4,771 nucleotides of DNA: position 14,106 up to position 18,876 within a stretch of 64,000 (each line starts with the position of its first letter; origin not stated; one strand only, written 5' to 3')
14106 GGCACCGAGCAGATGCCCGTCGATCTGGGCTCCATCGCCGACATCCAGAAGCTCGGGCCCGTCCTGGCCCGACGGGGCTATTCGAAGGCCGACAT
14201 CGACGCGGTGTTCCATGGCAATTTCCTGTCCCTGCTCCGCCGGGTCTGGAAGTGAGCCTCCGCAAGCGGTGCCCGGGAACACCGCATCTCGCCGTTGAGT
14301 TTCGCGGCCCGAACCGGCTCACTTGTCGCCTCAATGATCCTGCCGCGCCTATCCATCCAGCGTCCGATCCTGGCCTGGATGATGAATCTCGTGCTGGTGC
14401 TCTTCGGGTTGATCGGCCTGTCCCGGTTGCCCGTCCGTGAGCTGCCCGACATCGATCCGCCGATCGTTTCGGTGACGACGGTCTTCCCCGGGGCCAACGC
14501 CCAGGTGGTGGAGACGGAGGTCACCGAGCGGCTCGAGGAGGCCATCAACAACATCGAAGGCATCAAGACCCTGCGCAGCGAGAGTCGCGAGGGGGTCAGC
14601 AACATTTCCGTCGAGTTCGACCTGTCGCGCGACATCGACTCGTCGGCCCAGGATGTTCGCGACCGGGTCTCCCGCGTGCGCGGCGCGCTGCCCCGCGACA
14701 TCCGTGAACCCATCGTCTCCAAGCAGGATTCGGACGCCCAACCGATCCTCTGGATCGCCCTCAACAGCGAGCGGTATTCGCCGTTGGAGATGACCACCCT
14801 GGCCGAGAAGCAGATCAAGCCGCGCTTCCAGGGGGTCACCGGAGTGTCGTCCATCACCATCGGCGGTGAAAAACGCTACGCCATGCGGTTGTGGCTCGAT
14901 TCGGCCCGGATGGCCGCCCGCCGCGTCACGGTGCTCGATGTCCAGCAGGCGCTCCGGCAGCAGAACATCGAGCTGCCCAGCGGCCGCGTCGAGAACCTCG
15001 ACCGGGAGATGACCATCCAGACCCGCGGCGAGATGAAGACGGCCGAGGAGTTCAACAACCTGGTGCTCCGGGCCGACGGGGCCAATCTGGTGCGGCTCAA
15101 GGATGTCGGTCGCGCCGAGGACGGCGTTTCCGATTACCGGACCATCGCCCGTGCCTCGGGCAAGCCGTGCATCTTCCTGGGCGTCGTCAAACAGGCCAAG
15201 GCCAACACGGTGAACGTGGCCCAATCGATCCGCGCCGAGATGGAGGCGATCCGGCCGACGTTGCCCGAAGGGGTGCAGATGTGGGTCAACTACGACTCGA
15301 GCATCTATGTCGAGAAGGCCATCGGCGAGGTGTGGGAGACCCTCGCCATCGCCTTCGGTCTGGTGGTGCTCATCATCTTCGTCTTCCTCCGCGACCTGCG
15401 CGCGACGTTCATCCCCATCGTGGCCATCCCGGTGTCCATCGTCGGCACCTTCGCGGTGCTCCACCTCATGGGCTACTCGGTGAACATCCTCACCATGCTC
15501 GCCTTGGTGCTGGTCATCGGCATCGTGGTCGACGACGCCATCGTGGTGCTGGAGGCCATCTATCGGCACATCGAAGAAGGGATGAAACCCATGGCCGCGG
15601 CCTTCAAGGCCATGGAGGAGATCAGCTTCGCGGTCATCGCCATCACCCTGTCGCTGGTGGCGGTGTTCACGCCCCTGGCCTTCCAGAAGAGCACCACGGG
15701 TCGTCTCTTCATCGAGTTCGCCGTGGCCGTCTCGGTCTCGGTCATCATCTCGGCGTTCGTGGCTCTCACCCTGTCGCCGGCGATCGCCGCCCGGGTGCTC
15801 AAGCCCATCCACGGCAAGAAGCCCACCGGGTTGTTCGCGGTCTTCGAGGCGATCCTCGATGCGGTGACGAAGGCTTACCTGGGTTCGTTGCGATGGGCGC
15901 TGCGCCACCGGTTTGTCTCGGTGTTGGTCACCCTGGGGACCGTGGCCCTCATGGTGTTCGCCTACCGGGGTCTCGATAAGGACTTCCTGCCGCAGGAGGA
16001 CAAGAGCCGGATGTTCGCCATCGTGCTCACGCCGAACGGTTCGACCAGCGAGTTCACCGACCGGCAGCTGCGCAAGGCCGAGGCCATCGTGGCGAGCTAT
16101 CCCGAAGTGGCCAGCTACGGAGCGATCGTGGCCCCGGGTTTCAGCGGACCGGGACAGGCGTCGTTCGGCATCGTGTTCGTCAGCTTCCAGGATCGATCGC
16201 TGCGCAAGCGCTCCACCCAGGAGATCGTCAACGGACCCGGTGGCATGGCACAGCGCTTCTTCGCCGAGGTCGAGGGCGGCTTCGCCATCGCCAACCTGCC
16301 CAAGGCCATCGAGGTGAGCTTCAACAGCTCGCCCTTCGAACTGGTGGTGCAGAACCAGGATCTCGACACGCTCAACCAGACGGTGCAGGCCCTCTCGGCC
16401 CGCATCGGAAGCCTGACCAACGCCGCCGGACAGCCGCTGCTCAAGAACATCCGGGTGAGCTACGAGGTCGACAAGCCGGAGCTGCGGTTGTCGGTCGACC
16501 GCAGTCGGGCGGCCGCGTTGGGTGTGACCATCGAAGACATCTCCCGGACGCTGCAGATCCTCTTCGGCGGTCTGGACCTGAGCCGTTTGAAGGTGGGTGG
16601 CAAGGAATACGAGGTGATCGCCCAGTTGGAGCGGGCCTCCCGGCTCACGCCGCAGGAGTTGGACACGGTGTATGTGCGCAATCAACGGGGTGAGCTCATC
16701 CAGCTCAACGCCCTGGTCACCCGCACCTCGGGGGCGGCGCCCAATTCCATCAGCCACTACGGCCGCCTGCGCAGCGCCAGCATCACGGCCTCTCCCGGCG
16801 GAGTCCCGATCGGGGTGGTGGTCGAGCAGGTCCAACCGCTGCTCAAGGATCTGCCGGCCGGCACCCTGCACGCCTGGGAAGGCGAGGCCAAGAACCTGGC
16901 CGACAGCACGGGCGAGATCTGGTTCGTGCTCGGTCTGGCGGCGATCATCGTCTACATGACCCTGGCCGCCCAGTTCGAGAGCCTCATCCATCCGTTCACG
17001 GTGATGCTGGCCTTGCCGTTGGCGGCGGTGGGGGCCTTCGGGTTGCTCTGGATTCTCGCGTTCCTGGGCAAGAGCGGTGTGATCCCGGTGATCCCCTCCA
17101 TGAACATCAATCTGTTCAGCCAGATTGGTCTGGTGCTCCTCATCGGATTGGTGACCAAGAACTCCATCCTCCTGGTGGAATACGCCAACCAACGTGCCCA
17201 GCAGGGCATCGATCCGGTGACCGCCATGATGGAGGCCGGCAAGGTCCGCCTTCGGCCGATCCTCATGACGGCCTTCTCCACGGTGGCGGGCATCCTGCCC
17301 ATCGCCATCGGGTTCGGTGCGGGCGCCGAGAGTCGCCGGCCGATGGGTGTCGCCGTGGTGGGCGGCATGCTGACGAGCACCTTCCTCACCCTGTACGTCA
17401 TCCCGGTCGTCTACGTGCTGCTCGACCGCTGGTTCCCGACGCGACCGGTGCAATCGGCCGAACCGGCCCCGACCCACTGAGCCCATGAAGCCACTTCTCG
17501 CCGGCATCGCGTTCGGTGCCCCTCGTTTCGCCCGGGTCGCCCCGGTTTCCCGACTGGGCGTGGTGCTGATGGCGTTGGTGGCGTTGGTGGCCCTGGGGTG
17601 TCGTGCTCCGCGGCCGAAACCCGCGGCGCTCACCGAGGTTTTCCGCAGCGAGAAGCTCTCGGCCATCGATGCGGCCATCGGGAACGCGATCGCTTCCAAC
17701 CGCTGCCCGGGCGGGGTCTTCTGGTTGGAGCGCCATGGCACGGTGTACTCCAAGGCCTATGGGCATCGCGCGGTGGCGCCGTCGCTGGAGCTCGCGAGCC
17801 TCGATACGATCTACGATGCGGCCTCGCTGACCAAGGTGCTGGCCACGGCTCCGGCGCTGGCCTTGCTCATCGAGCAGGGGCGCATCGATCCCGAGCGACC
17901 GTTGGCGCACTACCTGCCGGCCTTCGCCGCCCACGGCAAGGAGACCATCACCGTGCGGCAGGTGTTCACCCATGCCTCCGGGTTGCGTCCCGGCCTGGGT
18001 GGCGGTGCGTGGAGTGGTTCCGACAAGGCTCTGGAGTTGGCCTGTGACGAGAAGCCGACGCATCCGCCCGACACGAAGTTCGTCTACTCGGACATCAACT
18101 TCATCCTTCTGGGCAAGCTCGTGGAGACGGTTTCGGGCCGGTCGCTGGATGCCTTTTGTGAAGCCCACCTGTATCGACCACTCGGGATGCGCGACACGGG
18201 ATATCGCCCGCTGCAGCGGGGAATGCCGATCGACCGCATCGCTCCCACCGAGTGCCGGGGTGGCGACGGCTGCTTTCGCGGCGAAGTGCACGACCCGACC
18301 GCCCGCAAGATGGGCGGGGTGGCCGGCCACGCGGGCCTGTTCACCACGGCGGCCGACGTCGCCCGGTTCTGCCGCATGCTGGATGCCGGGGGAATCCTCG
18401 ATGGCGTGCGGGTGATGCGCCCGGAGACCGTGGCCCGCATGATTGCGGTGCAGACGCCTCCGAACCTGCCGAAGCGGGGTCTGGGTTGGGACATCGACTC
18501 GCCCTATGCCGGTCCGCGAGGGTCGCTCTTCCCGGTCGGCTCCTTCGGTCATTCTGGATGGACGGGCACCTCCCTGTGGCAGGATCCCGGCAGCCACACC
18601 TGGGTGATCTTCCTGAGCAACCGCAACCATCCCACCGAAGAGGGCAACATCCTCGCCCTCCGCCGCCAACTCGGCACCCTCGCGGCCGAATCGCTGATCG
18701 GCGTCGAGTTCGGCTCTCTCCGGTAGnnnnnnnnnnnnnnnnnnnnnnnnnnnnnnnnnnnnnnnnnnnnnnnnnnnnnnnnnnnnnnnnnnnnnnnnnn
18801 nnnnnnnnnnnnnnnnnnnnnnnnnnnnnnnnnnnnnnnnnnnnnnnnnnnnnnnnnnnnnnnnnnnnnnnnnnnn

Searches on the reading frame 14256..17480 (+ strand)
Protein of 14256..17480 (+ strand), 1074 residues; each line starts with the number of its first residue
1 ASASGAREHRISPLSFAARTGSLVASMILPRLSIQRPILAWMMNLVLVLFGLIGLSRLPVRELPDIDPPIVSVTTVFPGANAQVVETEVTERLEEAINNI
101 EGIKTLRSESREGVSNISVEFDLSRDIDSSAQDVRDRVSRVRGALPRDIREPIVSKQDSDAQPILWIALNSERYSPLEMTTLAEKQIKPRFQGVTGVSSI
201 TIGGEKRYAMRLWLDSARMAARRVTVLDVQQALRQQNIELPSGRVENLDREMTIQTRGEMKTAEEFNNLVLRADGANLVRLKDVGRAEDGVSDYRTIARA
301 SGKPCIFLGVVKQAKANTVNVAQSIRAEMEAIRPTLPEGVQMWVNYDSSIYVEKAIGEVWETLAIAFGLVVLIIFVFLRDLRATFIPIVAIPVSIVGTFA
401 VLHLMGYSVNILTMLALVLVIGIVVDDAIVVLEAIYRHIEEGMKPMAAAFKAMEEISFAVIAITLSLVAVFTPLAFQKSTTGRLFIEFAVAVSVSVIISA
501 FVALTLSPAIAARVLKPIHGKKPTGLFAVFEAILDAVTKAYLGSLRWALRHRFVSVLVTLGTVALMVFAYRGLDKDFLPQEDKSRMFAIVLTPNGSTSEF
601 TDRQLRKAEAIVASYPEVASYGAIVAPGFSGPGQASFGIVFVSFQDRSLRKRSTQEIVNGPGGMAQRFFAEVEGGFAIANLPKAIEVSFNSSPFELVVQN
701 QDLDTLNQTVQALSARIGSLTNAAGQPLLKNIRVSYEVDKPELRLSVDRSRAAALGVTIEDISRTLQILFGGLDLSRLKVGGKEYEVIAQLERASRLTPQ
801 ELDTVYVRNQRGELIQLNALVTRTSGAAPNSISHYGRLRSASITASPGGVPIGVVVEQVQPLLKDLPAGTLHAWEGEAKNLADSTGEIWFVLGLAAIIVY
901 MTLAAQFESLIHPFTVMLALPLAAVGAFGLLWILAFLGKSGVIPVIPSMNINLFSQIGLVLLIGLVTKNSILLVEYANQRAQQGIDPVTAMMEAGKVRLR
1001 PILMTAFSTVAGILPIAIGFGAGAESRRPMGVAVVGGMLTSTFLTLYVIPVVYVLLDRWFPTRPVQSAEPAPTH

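Call 10: search_protein_families(library=pfam, proteins=[window:14256-17480:+], max_evalue=0.001)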
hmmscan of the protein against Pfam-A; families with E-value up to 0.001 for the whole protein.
window:14256-17480:+ (1074 aa): 2 families
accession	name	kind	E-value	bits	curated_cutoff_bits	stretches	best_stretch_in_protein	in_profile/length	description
PF00873.25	ACR_tran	-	4.6e-286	952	28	1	31-1056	3-1020/1021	AcrB/AcrD/AcrF family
PF03176.21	MMPL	-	3.3e-14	53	20.5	1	273-512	59-300/333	MMPL family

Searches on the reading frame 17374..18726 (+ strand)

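Call 10: search_protein_families(library=pfam, proteins=[window:17374-18726:+], max_evalue=0.001)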
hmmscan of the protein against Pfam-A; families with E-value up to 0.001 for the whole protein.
window:17374-18726:+ (450 aa): 1 family
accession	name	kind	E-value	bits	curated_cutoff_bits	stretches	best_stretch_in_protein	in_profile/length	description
PF00144.29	Beta-lactamase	-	2.3e-61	208.2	27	1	99-431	2-324/329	Beta-lactamase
